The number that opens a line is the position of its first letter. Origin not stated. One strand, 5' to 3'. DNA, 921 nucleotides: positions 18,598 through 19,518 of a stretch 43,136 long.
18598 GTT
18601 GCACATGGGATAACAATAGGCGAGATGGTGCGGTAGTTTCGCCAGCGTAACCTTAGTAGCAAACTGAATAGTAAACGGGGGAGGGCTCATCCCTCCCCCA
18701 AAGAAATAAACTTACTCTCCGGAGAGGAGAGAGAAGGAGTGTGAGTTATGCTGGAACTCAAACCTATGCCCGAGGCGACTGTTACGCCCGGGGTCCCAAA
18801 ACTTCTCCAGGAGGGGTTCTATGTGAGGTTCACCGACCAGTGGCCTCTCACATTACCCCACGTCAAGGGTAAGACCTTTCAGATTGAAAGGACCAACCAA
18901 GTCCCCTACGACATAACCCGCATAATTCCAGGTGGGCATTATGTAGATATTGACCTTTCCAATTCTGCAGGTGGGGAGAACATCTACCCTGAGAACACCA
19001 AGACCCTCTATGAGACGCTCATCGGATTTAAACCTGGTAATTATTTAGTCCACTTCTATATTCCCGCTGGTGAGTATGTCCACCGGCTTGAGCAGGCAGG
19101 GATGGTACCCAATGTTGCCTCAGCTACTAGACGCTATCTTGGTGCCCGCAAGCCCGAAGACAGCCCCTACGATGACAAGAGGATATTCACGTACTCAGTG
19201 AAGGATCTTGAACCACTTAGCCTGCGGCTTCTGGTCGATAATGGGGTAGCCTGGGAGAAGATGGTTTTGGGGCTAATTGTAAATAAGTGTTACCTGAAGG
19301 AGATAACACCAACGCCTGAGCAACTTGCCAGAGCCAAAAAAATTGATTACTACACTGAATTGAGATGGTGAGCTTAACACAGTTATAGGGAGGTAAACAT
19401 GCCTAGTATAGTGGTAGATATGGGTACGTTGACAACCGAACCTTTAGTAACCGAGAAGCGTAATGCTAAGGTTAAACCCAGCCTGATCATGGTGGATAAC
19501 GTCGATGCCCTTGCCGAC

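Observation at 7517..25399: An 18-kb structural-like block without terminase, portal or tape measure: possibly a non-tailed (membrane-containing?) virus lineage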

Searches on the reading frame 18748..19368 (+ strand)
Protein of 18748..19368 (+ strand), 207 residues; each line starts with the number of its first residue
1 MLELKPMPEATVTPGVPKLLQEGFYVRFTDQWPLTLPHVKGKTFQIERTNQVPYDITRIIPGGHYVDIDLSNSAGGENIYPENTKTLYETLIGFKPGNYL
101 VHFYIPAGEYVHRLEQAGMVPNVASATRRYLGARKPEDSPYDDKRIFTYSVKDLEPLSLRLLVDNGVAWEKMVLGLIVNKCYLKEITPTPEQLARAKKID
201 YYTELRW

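Call 71: search_protein_families(library=ncbifam, max_evalue=0.1, proteins=[window:18748-19368:+])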
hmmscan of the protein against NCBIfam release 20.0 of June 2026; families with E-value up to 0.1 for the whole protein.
window:18748-19368:+ (207 aa): 0 families

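Call 75: search_solved_structures(query=A4, max_evalue=10)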
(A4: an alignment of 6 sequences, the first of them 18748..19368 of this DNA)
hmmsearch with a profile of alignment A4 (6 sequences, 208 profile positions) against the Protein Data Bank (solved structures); distinct sequences matched with E-value up to 10: 6.
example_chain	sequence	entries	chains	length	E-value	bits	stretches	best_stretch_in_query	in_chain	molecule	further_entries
1iez_A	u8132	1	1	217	0.067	15.9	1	73-127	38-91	3,4-Dihydroxy-2-Butanone 4-Phosphate Synthase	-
1g57_A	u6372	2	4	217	0.067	15.9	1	73-127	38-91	3,4-DIHYDROXY-2-BUTANONE 4-PHOSPHATE SYNTHASE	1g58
7tye_A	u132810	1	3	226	0.073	15.7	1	73-127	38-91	3,4-dihydroxy-2-butanone 4-phosphate synthase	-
3lqu_A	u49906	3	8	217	0.073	15.7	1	73-127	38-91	3,4-dihydroxy-2-butanone 4-phosphate synthase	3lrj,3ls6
2dc4_A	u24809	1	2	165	0.17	14.5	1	37-81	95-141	165aa long hypothetical protein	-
3h07_A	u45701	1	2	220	1.6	11.4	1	69-129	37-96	3,4-dihydroxy-2-butanone 4-phosphate synthase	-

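Call 76: list_cluster_members(proteins=[P0110, window:16858-17634:+, window:18748-19368:+, window:31012-33309:-])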
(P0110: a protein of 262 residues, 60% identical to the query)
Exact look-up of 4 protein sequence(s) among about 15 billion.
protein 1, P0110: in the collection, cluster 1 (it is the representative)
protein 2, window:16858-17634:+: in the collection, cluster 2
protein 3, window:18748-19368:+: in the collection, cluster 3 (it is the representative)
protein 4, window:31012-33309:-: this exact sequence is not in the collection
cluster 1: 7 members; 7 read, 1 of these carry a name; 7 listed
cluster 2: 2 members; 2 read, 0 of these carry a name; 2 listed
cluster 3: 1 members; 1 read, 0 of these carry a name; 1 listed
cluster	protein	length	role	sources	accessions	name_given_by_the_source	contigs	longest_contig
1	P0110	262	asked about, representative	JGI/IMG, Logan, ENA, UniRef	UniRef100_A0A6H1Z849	Uncharacterized protein n=1 Tax=viral metagenome TaxID=1070528 RepID=A0A6H1Z849_9ZZZZ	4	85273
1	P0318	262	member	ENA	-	-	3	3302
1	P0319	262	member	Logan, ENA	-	-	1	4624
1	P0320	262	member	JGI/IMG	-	-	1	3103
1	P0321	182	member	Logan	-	-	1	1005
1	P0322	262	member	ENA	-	-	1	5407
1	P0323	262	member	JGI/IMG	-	-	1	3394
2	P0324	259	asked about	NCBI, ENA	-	-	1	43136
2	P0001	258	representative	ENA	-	-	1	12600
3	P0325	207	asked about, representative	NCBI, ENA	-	-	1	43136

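Call 87: predict_structure(protein=window:18748-19368:+)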
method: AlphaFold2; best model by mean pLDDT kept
length: 207 residues; sequences in the alignment: 1
mean_pLDDT: 35.8   pTM: 0.31
mean pLDDT of the five models: 35.8, 34.0, 30.9, 29.3, 28.2
residues with pLDDT >= 90: 0; 70-90: 0; 50-70: 13; < 50: 194
segments of 3 or more residues with pLDDT < 50: 1-100, 105-114, 116-146, 150-154, 156-158, 167-207
pLDDT, mean of each block of 10 residues (from residue 1): 27 30 26 27 26 30 35 33 41 42 48 46 35 34 46 48 49 39 32 32 23
secondary structure, 60 per line:
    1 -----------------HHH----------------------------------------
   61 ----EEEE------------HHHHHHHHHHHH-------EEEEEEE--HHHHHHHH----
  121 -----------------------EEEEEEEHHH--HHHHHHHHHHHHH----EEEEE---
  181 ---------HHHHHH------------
elements in order: E65-68 H81-92 E100-106 H109-116 E144-150 H156-168 E173-177 H190-195

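Call 99: search_dna_similar(query=window:18748-19368:+, collection=phages, mode=protein, max_evalue=0.01)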
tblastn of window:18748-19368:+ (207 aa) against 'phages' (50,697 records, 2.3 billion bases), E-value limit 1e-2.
No match.
